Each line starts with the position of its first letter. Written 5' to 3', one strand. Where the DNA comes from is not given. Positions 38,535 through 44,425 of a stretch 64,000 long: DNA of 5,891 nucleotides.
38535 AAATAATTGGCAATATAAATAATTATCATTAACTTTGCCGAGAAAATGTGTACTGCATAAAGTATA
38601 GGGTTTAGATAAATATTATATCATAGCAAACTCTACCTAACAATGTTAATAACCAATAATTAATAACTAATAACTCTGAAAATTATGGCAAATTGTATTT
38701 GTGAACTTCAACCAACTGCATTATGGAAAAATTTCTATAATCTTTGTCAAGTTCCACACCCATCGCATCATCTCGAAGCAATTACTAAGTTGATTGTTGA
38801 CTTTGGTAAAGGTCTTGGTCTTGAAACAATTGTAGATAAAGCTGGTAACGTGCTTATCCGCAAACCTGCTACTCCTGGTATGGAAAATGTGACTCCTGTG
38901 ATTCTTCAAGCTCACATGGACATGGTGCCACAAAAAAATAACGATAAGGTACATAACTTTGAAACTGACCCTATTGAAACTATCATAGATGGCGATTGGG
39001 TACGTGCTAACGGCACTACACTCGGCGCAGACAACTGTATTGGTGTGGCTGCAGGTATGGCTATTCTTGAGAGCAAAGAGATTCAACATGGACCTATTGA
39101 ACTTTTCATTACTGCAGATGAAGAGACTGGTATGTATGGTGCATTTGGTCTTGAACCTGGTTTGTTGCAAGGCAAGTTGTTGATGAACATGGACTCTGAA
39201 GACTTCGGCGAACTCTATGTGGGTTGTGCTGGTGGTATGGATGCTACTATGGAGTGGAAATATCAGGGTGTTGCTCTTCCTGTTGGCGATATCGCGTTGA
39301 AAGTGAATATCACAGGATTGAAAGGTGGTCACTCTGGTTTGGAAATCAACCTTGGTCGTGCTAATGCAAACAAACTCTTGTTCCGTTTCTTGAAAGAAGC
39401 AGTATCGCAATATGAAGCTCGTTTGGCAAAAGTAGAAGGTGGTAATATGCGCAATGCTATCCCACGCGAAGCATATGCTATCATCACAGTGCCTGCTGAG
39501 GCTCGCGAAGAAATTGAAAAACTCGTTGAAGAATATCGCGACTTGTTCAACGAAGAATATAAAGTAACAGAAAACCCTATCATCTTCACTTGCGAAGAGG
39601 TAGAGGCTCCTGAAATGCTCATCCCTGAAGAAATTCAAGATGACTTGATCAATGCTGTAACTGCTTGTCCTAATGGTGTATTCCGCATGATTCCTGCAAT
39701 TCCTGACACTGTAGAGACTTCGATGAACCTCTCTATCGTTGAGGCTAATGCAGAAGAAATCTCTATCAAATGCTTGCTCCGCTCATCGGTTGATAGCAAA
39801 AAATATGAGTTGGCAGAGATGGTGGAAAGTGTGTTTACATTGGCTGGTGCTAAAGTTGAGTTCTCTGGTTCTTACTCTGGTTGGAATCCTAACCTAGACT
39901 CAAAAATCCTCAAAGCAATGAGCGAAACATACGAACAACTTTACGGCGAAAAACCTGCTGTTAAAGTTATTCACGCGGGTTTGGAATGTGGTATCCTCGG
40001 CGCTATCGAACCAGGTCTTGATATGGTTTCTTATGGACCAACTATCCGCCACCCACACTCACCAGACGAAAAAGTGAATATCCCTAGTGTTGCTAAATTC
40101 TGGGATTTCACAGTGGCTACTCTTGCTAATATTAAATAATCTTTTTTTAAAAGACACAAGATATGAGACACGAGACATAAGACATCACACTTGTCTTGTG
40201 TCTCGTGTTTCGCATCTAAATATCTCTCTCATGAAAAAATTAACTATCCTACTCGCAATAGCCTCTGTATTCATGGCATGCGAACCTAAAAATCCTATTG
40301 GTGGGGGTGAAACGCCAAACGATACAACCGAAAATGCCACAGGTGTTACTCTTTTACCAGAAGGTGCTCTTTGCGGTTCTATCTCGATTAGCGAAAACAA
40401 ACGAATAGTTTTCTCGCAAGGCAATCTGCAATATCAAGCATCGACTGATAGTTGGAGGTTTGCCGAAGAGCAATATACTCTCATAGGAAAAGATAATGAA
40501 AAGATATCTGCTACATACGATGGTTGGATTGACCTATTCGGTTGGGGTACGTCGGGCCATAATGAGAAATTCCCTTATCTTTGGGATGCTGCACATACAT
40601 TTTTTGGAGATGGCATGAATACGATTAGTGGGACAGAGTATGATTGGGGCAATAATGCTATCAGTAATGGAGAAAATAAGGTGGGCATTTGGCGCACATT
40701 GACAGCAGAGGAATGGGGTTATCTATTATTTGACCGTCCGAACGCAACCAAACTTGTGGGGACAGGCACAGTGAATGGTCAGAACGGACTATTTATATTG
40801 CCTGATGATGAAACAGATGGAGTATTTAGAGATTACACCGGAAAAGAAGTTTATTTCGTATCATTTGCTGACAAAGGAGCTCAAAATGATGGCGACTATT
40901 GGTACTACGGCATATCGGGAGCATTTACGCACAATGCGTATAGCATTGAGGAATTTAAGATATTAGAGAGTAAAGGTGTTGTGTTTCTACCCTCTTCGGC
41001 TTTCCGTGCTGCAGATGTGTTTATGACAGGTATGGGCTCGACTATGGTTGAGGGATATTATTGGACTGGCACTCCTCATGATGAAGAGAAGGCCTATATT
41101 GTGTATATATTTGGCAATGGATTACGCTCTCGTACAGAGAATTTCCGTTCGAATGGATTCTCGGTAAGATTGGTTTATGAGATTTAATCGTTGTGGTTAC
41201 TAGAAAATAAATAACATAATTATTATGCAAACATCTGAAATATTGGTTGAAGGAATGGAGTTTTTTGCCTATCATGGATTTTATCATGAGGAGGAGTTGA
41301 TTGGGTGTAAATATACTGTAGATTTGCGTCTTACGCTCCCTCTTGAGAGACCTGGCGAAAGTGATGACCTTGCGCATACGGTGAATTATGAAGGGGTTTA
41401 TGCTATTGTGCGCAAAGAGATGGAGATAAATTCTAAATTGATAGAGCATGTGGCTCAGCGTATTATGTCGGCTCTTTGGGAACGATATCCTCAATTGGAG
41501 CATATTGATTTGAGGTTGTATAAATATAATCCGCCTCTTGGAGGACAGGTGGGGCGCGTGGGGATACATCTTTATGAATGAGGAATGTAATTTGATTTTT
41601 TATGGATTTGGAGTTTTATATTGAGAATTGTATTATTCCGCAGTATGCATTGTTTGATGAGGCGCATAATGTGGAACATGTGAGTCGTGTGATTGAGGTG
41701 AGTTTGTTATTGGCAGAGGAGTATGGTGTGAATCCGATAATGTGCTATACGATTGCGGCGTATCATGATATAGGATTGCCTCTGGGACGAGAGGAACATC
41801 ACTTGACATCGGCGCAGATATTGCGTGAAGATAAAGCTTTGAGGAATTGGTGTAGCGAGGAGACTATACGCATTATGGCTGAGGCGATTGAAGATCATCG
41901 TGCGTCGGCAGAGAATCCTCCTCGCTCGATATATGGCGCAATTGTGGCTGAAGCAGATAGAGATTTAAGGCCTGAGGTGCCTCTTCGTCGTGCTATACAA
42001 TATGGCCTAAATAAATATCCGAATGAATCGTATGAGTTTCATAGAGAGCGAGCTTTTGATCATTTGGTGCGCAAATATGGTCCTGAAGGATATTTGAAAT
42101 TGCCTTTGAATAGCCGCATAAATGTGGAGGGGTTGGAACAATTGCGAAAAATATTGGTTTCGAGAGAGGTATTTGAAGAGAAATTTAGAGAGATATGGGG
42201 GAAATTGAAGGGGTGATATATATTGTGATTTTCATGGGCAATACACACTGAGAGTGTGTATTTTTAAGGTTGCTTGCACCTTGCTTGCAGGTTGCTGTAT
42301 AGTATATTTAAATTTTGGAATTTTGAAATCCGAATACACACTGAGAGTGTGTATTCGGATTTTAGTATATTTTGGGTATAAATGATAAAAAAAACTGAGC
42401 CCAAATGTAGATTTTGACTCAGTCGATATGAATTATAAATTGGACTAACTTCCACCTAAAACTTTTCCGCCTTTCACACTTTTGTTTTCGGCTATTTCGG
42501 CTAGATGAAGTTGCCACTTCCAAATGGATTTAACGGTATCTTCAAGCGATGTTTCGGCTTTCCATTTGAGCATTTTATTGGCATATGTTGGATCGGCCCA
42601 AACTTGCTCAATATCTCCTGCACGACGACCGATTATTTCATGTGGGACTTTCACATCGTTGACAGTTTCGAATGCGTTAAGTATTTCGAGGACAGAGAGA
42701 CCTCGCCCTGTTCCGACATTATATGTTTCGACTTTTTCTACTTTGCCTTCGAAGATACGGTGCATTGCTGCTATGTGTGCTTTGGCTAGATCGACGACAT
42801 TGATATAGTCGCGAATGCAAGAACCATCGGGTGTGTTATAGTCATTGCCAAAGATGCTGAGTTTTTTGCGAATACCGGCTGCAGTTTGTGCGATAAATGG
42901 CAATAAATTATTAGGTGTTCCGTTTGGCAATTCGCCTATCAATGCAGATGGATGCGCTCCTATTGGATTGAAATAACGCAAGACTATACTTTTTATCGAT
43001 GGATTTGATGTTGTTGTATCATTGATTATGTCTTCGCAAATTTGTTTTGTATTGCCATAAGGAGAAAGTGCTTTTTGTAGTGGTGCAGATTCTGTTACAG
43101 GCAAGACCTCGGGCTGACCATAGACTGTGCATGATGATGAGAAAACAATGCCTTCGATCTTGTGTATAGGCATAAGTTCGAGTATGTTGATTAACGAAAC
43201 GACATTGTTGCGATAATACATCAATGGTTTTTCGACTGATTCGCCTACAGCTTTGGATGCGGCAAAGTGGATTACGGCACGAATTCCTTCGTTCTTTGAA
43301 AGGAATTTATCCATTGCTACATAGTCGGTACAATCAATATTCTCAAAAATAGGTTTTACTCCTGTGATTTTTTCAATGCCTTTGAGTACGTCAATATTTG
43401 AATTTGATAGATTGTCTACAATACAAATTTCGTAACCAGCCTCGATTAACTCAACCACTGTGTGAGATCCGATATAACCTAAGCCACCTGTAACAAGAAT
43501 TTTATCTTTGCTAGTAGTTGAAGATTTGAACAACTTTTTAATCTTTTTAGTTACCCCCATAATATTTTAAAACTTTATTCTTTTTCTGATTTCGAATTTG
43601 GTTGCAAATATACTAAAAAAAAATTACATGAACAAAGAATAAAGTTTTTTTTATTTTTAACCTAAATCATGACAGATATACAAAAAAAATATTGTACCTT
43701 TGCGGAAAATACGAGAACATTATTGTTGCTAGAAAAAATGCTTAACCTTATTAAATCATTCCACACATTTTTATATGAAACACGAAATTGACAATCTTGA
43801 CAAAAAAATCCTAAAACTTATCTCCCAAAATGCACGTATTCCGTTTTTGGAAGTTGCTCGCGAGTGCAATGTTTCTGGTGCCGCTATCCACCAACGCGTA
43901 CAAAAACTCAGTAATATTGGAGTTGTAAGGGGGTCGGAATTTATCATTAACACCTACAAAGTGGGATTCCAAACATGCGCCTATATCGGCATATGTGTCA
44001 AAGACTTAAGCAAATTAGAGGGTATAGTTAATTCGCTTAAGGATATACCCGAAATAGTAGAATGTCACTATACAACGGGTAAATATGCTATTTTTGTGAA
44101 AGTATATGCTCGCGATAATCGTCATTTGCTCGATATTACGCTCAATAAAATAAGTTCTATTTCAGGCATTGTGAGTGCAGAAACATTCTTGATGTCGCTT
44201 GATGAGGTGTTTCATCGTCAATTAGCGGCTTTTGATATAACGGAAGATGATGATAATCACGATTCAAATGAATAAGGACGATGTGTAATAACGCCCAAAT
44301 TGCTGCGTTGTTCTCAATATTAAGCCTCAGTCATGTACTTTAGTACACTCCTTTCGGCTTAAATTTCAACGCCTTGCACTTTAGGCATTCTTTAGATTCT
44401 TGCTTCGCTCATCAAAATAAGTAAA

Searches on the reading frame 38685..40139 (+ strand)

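Call 62: search_protein_families(library=pfam, proteins=[window:38685-40139:+], max_evalue=0.00001)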
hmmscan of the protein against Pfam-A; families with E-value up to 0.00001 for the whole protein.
window:38685-40139:+ (484 aa): 2 families
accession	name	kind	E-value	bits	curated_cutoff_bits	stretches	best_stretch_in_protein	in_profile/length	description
PF01546.33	Peptidase_M20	-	1e-16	61.9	24.6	1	73-478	1-202/206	Peptidase family M20/M25/M40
PF07687.19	M20_dimer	-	4.5e-12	46.3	21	1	211-294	5-105/107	Peptidase dimerisation domain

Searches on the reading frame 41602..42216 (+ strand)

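Call 62: search_protein_families(library=pfam, proteins=[window:41602-42216:+], max_evalue=0.00001)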
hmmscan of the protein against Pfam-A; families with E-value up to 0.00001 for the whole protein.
window:41602-42216:+ (204 aa): 1 family
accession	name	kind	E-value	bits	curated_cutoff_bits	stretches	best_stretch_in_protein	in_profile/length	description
PF01966.28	HD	-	7.1e-12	46.1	22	1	24-120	2-112/116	HD domain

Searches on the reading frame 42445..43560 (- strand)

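Call 62: search_protein_families(library=pfam, proteins=[window:42445-43560:-], max_evalue=0.00001)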
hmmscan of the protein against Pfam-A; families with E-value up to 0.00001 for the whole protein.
window:42445-43560:- (371 aa): 4 families
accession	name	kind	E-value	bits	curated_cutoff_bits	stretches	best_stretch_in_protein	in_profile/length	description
PF16363.11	GDP_Man_Dehyd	-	4.4e-48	164.9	27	1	22-345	1-331/332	GDP-mannose 4,6 dehydratase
PF01370.27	Epimerase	-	6.1e-46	157.2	20.9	1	21-283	1-240/240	NAD dependent epimerase/dehydratase family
PF01073.25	3Beta_HSD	-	1.3e-12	47.8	22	1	22-272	1-235/280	3-beta hydroxysteroid dehydrogenase/isomerase family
PF02719.21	Polysacc_synt_2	-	7.1e-08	32.4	20.2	1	21-144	1-129/293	Polysaccharide biosynthesis protein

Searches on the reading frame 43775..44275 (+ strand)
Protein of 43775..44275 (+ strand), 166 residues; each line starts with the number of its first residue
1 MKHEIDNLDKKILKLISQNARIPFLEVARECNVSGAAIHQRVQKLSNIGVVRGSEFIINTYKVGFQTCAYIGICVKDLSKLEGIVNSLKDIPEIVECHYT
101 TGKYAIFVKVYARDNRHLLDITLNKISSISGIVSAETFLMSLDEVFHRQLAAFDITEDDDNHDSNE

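Call 45: find_encoding_contigs(protein=window:43775-44275:+, flank=3000, max_places=10)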
Protein window:43775-44275:+ (166 aa): no gene with exactly this product is on record in the collection.

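Call 47: find_homologous_proteins(query=window:43775-44272:+, max_evalue=1e-30)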
Query window:43775-44272:+ (166 aa): 7891 proteins with E <= 1e-30 among 8000 candidates; the best 120 are listed.
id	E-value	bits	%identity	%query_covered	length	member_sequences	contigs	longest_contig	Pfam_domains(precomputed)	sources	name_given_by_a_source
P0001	4.8e-100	350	95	100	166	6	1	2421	PF13412.13,PF01037.29,PF13404.13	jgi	jgi:Lrp/AsnC family transcriptional regulator for asnA, asnC and gidA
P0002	3.0e-92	324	89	100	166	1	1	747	PF13412.13,PF01037.29,PF13404.13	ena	-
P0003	1.5e-91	322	88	100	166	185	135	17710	PF13412.13,PF01037.29,PF13404.13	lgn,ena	-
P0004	1.7e-90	319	87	100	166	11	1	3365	PF13412.13,PF01037.29,PF13404.13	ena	-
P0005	2.2e-90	318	92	93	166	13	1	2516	PF13412.13,PF01037.29,PF13404.13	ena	-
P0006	8.1e-90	316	89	97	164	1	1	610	PF13412.13,PF01037.29,PF13404.13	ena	-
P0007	2.0e-88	312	90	93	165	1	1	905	PF13412.13,PF01037.29,PF13291.13,PF13404.13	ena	-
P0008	5.7e-88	310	88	98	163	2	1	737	PF13412.13,PF01037.29,PF13404.13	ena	-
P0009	9.7e-88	310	87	100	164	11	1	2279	PF13412.13,PF22482.3,PF01037.29,PF13404.13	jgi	jgi:Lrp/AsnC family transcriptional regulator for asnA, asnC and gidA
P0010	6.1e-85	301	83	98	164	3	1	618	PF13412.13,PF01037.29,PF13404.13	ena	-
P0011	1.4e-82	293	84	95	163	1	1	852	PF13412.13,PF01037.29,PF13404.13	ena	-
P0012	2.2e-74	266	70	100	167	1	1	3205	PF13412.13,PF01037.29,PF13404.13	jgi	jgi:Lrp/AsnC family transcriptional regulator for asnA, asnC and gidA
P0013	2.7e-73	263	72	90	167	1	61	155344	PF13412.13,PF01037.29,PF13404.13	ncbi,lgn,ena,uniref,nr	ncbi:MAG: Lrp/AsnC ligand binding domain-containing protein [bacterium]|uniref:Lrp/AsnC ligand bindi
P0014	2.8e-73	263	70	100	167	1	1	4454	PF13412.13,PF01037.29,PF13404.13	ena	-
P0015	3.2e-73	263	62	93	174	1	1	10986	PF22451.3,PF13412.13,PF01037.29,PF13404.13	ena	-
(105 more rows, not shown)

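Call 48: find_encoding_contigs(protein=P0003, flank=2500, max_places=8)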
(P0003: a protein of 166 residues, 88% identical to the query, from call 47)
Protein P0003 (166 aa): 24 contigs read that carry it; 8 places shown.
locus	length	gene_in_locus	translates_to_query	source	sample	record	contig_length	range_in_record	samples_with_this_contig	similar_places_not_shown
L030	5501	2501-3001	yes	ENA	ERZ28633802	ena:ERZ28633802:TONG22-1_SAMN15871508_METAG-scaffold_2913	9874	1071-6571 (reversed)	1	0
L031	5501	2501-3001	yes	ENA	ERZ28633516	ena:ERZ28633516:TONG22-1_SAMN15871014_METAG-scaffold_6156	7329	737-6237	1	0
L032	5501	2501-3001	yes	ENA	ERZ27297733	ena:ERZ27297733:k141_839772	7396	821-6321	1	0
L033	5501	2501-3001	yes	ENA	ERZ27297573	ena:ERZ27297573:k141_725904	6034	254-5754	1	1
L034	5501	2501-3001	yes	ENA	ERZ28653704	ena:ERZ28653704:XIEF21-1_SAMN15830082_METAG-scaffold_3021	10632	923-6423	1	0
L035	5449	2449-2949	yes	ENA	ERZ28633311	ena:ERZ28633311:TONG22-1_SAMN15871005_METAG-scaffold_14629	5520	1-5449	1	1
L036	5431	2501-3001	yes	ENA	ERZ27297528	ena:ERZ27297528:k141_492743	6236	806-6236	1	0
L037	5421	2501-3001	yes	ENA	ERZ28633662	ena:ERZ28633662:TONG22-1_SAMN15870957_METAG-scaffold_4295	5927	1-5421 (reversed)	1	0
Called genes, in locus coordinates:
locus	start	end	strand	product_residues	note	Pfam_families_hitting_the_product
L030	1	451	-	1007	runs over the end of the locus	PF13620:CarboxypepD_reg, PF13715:CarbopepD_reg_2, PF07715:Plug, PF00593:TonB_dep_Rec_b-barrel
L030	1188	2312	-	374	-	-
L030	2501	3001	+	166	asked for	PF13404:HTH_AsnC-type, PF13412:HTH_24, PF01037:AsnC_trans_reg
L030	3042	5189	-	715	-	PF13191:AAA_16 (weak), PF23569:NBD_SMAX1 (weak), PF00004:AAA, PF17871:AAA_lid_9, PF07724:AAA_2, PF00004:AAA, PF07728:AAA_5, PF10431:ClpB_D2-small, +10 more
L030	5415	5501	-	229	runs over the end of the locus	-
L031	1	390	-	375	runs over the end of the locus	?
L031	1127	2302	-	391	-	PF01073:3Beta_HSD, PF01370:Epimerase, PF02719:Polysacc_synt_2 (weak), PF16363:GDP_Man_Dehyd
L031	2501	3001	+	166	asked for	PF13404:HTH_AsnC-type, PF13412:HTH_24, PF01037:AsnC_trans_reg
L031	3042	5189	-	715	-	PF13191:AAA_16 (weak), PF23569:NBD_SMAX1 (weak), PF00004:AAA, PF17871:AAA_lid_9, PF07724:AAA_2, PF00004:AAA, PF07728:AAA_5, PF10431:ClpB_D2-small, +10 more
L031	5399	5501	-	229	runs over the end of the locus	-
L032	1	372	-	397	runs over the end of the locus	?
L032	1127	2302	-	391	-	PF01073:3Beta_HSD, PF01370:Epimerase, PF02719:Polysacc_synt_2 (weak), PF16363:GDP_Man_Dehyd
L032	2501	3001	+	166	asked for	PF13404:HTH_AsnC-type, PF13412:HTH_24, PF01037:AsnC_trans_reg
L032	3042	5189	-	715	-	PF13191:AAA_16 (weak), PF23569:NBD_SMAX1 (weak), PF00004:AAA, PF17871:AAA_lid_9, PF07724:AAA_2, PF00004:AAA, PF07728:AAA_5, PF10431:ClpB_D2-small, +10 more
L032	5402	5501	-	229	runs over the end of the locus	-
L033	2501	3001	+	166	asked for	PF13404:HTH_AsnC-type, PF13412:HTH_24, PF01037:AsnC_trans_reg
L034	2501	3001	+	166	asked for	PF13404:HTH_AsnC-type, PF13412:HTH_24, PF01037:AsnC_trans_reg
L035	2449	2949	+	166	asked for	PF13404:HTH_AsnC-type, PF13412:HTH_24, PF01037:AsnC_trans_reg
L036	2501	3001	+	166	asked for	PF13404:HTH_AsnC-type, PF13412:HTH_24, PF01037:AsnC_trans_reg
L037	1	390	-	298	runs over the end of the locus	?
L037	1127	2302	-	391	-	PF01073:3Beta_HSD, PF01370:Epimerase, PF02719:Polysacc_synt_2 (weak), PF16363:GDP_Man_Dehyd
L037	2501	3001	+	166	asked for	PF13404:HTH_AsnC-type, PF13412:HTH_24, PF01037:AsnC_trans_reg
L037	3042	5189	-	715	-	PF13191:AAA_16 (weak), PF23569:NBD_SMAX1 (weak), PF00004:AAA, PF17871:AAA_lid_9, PF07724:AAA_2, PF00004:AAA, PF07728:AAA_5, PF10431:ClpB_D2-small, +9 more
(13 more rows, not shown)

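Call 49: find_encoding_contigs(protein=P0001, flank=2500, max_places=4)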
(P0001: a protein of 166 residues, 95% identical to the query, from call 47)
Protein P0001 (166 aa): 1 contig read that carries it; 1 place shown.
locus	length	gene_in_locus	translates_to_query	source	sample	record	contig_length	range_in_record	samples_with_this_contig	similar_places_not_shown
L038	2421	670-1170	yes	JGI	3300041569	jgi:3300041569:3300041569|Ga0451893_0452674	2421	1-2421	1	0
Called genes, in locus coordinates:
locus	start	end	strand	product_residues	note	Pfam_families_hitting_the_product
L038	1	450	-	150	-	?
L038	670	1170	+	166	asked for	PF13404:HTH_AsnC-type, PF13412:HTH_24, PF01037:AsnC_trans_reg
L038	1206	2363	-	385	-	PF09479:Flg_new, PF18998:Flg_new_2 (faint), PF09479:Flg_new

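Call 50: find_encoding_contigs(protein=P0005, flank=2500, max_places=4)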
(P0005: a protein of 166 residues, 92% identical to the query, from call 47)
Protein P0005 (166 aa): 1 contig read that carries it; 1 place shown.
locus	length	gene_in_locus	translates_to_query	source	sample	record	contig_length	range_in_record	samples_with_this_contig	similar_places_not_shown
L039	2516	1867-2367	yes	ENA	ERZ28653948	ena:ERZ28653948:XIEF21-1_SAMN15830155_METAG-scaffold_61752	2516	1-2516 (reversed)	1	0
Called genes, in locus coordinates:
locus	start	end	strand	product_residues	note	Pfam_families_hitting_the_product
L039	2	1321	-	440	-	?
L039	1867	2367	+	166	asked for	PF13404:HTH_AsnC-type, PF13412:HTH_24, PF01037:AsnC_trans_reg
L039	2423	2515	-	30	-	?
